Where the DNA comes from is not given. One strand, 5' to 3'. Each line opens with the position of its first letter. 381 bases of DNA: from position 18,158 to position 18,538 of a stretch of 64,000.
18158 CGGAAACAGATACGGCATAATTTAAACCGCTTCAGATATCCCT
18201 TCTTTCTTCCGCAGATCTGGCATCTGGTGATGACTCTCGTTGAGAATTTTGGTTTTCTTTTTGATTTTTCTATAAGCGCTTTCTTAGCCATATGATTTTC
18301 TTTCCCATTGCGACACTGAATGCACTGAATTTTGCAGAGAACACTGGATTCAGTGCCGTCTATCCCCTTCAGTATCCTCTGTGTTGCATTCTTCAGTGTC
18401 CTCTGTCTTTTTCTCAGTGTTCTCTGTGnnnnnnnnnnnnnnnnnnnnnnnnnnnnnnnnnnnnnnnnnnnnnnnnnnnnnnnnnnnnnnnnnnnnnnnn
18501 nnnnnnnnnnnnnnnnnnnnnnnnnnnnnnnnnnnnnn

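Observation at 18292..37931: Family C leader elements (cactgaat palindromes) directly upstream of rpsN, rpsL and rplL that also supply their Shine-Dalgarno sequences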

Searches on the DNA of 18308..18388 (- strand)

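Call 49: build_rna_model(alignment_id=A2, structure=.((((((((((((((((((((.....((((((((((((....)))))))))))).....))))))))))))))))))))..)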
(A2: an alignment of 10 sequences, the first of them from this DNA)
Model R1 built from alignment A2 (10 sequences, 81 columns); structure: as given.
model positions 80; base pairs 32; branch points 0; effective number of sequences 1.36; information 0.709 bits per position. Calibrated on 0.2 Mb of random sequence (short: E-values are rough).
structure used (alignment columns):
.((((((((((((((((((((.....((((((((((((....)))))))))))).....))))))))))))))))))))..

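Call 50: search_with_rna_model(model_id=R1, sources=[window, L020, L021, L050, L075, L094, L119, L123, L138, L139, L140, L141, L022, L046, L079, L089, L121, L077], max_evalue=10)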
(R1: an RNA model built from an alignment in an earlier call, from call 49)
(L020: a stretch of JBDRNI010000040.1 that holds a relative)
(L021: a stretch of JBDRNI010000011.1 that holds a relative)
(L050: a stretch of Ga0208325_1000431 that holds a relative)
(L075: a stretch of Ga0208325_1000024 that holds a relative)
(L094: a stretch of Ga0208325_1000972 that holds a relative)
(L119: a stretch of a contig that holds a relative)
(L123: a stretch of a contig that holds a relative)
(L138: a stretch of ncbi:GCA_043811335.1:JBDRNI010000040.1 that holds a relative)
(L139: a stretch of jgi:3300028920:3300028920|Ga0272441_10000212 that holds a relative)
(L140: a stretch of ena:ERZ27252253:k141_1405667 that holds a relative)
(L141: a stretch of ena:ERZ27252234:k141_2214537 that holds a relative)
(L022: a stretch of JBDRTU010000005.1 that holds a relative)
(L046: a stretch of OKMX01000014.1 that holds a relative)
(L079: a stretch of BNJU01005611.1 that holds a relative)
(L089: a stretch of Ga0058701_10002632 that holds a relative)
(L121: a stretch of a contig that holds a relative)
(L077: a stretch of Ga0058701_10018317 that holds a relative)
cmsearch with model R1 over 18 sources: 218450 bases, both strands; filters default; matches with E-value up to 10: 48.
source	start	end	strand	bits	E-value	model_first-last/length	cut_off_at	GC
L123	1238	1317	+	99.2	2.4e-23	1-80/80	no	0.4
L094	3746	3825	-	98.2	4.4e-23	1-80/80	no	0.44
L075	1921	2000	+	97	8.9e-23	1-80/80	no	0.45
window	29290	29369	-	96.7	1.1e-22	1-80/80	no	0.43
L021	708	787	-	94.7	3.8e-22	1-80/80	no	0.41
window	37809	37888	-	92.7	1.2e-21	1-80/80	no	0.47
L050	3432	3511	-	92.5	1.4e-21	1-80/80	no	0.38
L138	2893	2972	+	92.2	1.7e-21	1-80/80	no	0.4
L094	3147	3226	-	89.6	8.4e-21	1-80/80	no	0.39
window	18308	18388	-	83.3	4.2e-19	1-80/80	no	0.47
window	29291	29370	+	58.8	1.4e-12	1-80/80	no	0.43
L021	709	788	+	58.3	2e-12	1-80/80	no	0.43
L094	3148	3227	+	58.2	2.1e-12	1-80/80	no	0.4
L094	3747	3826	+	57.3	3.6e-12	1-80/80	no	0.44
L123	1237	1316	-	56.8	4.9e-12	1-80/80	no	0.41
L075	1920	1999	-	56.8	5e-12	1-80/80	no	0.45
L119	1674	1756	+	51.9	1e-10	1-80/80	no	0.41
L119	1673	1755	-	48.4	8.4e-10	1-80/80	no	0.4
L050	3433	3512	+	46.8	2.3e-09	1-80/80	no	0.38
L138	2892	2971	-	46.7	2.5e-09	1-80/80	no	0.4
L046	3091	3147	-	28.9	0.00014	1-80/80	no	0.28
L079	7988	8044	-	28.9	0.00014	1-80/80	no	0.28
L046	3092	3148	+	26.8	0.0005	1-80/80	no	0.28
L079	7989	8045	+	26.8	0.0005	1-80/80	no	0.28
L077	3183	3253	+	26.2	0.00075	1-80/80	no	0.49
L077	3183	3251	-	23.3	0.0043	1-80/80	no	0.49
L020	3395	3447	+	23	0.0052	1-80/80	no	0.45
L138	11395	11447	+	23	0.0052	1-80/80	no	0.45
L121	8528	8596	-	20.4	0.026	1-80/80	no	0.33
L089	2961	2989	-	19.5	0.045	1-80/80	no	0.45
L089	2962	2990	+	19.2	0.055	1-80/80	no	0.45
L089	809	851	+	16.4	0.31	1-80/80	no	0.35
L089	755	802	-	15.6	0.5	1-80/80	no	0.44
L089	759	776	+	15.2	0.65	32-49/80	no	0.5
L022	5639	5656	+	15.1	0.67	32-49/80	no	0.33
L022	5639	5656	-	15.1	0.67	32-49/80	no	0.33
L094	5073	5117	+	15.1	0.68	1-80/80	no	0.38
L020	3426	3443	-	14.9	0.77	32-49/80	no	0.39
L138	11426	11443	-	14.9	0.77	32-49/80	no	0.39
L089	622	669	+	14.8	0.8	1-80/80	no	0.42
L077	3121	3182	-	14.5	0.98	1-80/80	no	0.5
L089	673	715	-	14.3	1.1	1-80/80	no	0.49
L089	833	850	-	13.4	1.9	32-49/80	no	0.39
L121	8531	8597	+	13.3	2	1-80/80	no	0.34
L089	595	670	-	13.1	2.2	1-80/80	no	0.41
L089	682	730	+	12.8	2.8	1-80/80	no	0.43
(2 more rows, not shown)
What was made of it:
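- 18308..18388 (-): E1 canonical unit: 5' arm, central palindrome (18337-18360 on the + strand) and 3' arm ending ...GTCGCAA. CM R1 scores 83.3 bits sense against 39.9 antisense (call 50).
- Checked: A covariance model built on the family scores the three copies at 83-97 bits, E <= 4e-19 (call 50).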

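Call 54: search_with_rna_model(model_id=R1, sources=[L142, L143, L144, L145, L001, L135, L137], max_evalue=1)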
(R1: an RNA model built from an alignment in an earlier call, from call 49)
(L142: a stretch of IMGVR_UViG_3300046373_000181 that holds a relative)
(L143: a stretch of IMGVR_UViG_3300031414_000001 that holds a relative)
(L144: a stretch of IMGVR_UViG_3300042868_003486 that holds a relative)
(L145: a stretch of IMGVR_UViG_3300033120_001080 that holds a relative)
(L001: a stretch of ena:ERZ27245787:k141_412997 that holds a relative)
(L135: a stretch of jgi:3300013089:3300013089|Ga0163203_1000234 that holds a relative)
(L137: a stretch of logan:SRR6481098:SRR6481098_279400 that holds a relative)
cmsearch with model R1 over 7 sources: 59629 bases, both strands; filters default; matches with E-value up to 1: 11.
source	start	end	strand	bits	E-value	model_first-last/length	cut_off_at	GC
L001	11448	11527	+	96.7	2.9e-23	1-80/80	no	0.43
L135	2910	2989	+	96.7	2.9e-23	1-80/80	no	0.43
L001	2929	3008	+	92.7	3.4e-22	1-80/80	no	0.47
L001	11447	11526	-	58.8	3.9e-13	1-80/80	no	0.43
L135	2909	2988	-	58.8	3.9e-13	1-80/80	no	0.43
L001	2928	3007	-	48.9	1.7e-10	1-80/80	no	0.47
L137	1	47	+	48.3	2.5e-10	34-80/80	5'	0.4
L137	1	46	-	29.8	2.1e-05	1-47/80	3'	0.41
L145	3284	3301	+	13.5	0.48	32-49/80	no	0.44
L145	3284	3301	-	13.5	0.48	32-49/80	no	0.44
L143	8183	8198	+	13.1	0.62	33-48/80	no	0.44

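Call 58: search_with_rna_model(model_id=R1, sources=[L146, L147, L148, L149, L150], max_evalue=1)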
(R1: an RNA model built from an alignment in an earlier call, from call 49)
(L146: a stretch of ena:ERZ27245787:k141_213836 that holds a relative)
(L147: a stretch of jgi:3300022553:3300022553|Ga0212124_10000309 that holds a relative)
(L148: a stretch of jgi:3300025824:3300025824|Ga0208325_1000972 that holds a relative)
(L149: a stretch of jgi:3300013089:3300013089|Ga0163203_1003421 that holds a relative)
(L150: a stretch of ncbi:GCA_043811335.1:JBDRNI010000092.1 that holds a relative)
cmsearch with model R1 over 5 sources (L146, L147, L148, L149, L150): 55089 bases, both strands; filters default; matches with E-value up to 1: 22.
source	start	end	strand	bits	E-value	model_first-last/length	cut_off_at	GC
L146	6171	6250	+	98.2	1.1e-23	1-80/80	no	0.44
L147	9905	9984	+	98.2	1.1e-23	1-80/80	no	0.44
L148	3818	3897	+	98.2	1.1e-23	1-80/80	no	0.44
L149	3850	3929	+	98.2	1.1e-23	1-80/80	no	0.44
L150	6094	6173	+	98.2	1.1e-23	1-80/80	no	0.44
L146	6770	6849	+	89.6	2.1e-21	1-80/80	no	0.39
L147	10504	10583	+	89.6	2.1e-21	1-80/80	no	0.39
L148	4417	4496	+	89.6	2.1e-21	1-80/80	no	0.39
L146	6769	6848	-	58.2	5.2e-13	1-80/80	no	0.4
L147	10503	10582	-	58.2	5.2e-13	1-80/80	no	0.4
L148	4416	4495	-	58.2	5.2e-13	1-80/80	no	0.4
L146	6170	6249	-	57.3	9.1e-13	1-80/80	no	0.44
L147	9904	9983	-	57.3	9.1e-13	1-80/80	no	0.44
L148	3817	3896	-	57.3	9.1e-13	1-80/80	no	0.44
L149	3849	3928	-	57.3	9.1e-13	1-80/80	no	0.44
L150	6093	6172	-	57.3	9.1e-13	1-80/80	no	0.44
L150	4801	4851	+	16.2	0.086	1-80/80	no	0.37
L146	4879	4923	-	15.1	0.17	1-80/80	no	0.38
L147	8613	8657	-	15.1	0.17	1-80/80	no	0.38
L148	2526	2570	-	15.1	0.17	1-80/80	no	0.38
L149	2558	2602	-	15.1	0.17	1-80/80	no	0.38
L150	4803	4847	-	15.1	0.17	1-80/80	no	0.38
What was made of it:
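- On MITE: The CM sense score exceeds the antisense score by about 31-52 bits at each site (calls 50, 58).
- CM hits of 83-99 bits occur at 10 loci, and the sense score always exceeds the antisense score by about 31-52 bits (calls 50, 54, 58).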
